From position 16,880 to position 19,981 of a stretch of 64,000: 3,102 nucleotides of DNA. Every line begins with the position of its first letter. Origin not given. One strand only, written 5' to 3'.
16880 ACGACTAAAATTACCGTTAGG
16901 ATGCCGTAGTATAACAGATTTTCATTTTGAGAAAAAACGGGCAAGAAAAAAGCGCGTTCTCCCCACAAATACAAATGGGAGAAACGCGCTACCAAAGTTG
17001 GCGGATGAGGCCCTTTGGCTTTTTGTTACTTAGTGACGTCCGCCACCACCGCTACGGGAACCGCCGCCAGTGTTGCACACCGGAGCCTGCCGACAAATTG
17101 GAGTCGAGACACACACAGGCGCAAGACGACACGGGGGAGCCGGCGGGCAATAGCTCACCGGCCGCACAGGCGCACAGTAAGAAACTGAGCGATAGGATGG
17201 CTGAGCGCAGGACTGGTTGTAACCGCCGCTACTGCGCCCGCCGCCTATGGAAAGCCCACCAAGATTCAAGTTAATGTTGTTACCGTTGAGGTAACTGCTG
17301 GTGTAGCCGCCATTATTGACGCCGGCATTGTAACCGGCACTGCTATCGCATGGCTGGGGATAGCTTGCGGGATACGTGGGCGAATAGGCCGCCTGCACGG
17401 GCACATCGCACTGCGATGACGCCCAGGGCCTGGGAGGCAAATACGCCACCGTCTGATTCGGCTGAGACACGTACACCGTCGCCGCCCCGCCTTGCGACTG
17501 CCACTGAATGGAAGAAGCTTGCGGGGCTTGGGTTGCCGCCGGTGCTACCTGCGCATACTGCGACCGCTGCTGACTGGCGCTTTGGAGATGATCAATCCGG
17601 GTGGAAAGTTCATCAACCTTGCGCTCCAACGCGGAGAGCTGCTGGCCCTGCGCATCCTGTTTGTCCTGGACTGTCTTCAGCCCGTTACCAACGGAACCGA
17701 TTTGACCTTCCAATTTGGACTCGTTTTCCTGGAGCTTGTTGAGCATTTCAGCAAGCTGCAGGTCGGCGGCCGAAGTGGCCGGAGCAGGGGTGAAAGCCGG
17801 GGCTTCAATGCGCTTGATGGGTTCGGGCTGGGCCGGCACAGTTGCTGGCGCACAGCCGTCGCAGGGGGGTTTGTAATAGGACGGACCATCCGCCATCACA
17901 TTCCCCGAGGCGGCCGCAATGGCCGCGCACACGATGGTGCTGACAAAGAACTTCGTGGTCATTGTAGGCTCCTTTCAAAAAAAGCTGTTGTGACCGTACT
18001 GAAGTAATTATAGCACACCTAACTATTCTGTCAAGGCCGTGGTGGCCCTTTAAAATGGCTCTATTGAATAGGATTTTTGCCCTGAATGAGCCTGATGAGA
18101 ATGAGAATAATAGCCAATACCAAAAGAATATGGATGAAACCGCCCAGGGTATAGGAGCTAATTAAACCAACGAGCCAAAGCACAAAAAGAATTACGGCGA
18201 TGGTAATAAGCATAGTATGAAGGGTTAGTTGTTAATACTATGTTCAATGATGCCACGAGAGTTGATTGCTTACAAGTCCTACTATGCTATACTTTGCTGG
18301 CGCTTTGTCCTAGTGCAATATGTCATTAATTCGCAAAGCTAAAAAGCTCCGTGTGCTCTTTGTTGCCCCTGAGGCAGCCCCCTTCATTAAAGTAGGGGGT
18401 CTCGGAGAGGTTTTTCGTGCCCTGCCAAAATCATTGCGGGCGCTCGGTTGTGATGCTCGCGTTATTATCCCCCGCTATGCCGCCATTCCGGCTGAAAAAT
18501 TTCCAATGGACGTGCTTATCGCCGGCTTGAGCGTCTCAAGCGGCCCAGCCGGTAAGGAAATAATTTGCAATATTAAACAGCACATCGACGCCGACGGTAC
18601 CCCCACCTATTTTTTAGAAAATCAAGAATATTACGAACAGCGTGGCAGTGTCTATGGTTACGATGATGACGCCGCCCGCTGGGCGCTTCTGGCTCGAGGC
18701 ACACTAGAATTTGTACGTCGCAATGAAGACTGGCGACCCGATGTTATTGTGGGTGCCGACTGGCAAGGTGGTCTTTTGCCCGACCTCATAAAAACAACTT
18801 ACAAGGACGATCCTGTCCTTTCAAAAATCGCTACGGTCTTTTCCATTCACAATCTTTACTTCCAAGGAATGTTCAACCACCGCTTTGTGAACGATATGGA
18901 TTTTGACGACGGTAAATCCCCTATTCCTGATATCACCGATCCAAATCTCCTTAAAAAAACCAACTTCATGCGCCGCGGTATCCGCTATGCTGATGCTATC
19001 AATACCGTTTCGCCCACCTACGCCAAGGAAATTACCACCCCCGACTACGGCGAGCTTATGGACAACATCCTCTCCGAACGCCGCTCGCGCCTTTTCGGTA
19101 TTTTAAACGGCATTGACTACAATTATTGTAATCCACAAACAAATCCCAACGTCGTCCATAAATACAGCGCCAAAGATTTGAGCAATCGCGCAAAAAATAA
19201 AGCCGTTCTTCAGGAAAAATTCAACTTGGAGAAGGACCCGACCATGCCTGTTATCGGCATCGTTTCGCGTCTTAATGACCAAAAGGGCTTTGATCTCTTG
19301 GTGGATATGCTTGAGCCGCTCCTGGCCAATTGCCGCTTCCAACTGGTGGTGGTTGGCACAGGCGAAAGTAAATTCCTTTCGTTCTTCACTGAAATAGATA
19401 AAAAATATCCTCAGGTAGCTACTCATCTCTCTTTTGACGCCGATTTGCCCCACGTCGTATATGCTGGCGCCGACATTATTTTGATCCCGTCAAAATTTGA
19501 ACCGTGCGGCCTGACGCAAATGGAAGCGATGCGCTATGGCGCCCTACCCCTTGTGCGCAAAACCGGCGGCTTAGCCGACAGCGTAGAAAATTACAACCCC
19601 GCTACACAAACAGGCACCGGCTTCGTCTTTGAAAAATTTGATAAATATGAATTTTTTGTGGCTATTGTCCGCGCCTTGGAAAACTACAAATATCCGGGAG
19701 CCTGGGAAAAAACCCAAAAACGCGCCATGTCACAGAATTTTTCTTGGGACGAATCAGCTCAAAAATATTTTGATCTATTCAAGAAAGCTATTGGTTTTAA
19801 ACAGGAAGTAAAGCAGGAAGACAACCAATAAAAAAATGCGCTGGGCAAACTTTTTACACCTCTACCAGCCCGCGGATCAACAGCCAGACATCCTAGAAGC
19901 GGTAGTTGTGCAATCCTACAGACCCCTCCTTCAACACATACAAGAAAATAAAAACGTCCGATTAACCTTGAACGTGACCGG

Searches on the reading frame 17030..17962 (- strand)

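Call 9: search_protein_families(library=pfam, proteins=[window:17030-17962:-], max_evalue=0.001)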
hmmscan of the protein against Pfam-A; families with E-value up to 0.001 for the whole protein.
window:17030-17962:- (310 aa): 0 families

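Call 14: search_protein_families(library=pfam, proteins=[window:17033-17962:-], max_evalue=10)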
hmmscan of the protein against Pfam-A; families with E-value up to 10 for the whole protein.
window:17033-17962:- (310 aa): 29 families (the best 25 are shown)
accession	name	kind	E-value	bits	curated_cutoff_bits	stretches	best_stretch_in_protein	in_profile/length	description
PF08614.16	ATG16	-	0.0015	19.2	33.7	1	59-138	75-154/200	Autophagy protein 16 (ATG16)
PF05549.16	Allexi_40kDa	-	0.013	15.5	26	1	71-151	77-162/271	Allexivirus 40kDa protein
PF10975.14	DUF2802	-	0.018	15.6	33.5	1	105-140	2-37/68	Protein of unknown function (DUF2802)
PF13874.11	Nup54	-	0.03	14.8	30.5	1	75-133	11-69/140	Nucleoporin complex subunit 54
PF25764.1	KIF21A_4th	-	0.043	13.9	33.1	1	69-136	58-126/183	KIF21A-like domain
PF02388.22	FemAB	-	0.049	12.9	24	1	66-140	236-309/406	FemAB family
PF21037.2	CCDC138_cc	-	0.053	14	27.1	1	70-108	20-58/59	Coiled-coil-domain-containing protein 138, coiled-coil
PF07889.17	DUF1664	-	0.062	13.8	34.6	1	69-129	49-109/124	Protein of unknown function (DUF1664)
PF20667.3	Sec10_N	-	0.062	13.8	27.4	1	71-138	20-91/118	Exocyst complex component Sec10, N-terminal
PF15960.10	DUF4763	-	0.066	12.9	30.1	1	72-132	92-152/236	Domain of unknown function (DUF4763)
PF23991.1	DUF7310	-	0.1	13.5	40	1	101-131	24-54/83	Coiled-coil region of unknown function (DUF7310)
PF00261.25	Tropomyosin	-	0.11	12.4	38.6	1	75-132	170-227/242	Tropomyosin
PF17675.6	APG6_N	-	0.14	13.1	45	1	72-134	30-94/132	Apg6 coiled-coil region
PF25762.1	HAUS1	-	0.15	12.3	40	1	69-132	132-195/236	HAUS augmin-like complex subunit 1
PF04100.18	Vps53_N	-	0.16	11.4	26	1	73-134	18-83/372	Vps53, N-terminal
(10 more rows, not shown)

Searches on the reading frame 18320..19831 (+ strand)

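Call 9: search_protein_families(library=pfam, proteins=[window:18320-19831:+], max_evalue=0.001)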
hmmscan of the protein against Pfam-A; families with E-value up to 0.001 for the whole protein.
window:18320-19831:+ (503 aa): 6 families
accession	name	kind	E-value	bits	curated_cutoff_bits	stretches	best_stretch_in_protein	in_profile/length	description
PF08323.17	Glyco_transf_5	-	2.9e-67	227.3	22.7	1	11-252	1-238/239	Starch synthase catalytic domain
PF00534.26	Glycos_transf_1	-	6.8e-18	65.2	26.4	1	299-466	5-169/172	Glycosyl transferases group 1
PF13692.12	Glyco_trans_1_4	-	2.1e-14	54.4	27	1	310-455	2-142/142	Glycosyl transferases group 1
PF20706.3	GT4-conflict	-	4.3e-08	33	26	1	313-482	201-384/385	Family 4 Glycosyltransferase in conflict systems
PF13579.12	Glyco_trans_4_4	-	1.7e-06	28.9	29.7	1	26-239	1-143/158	Glycosyl transferase 4-like domain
PF13439.12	Glyco_transf_4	-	0.00011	22.7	28.5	0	25-239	1-149/170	Glycosyltransferase Family 4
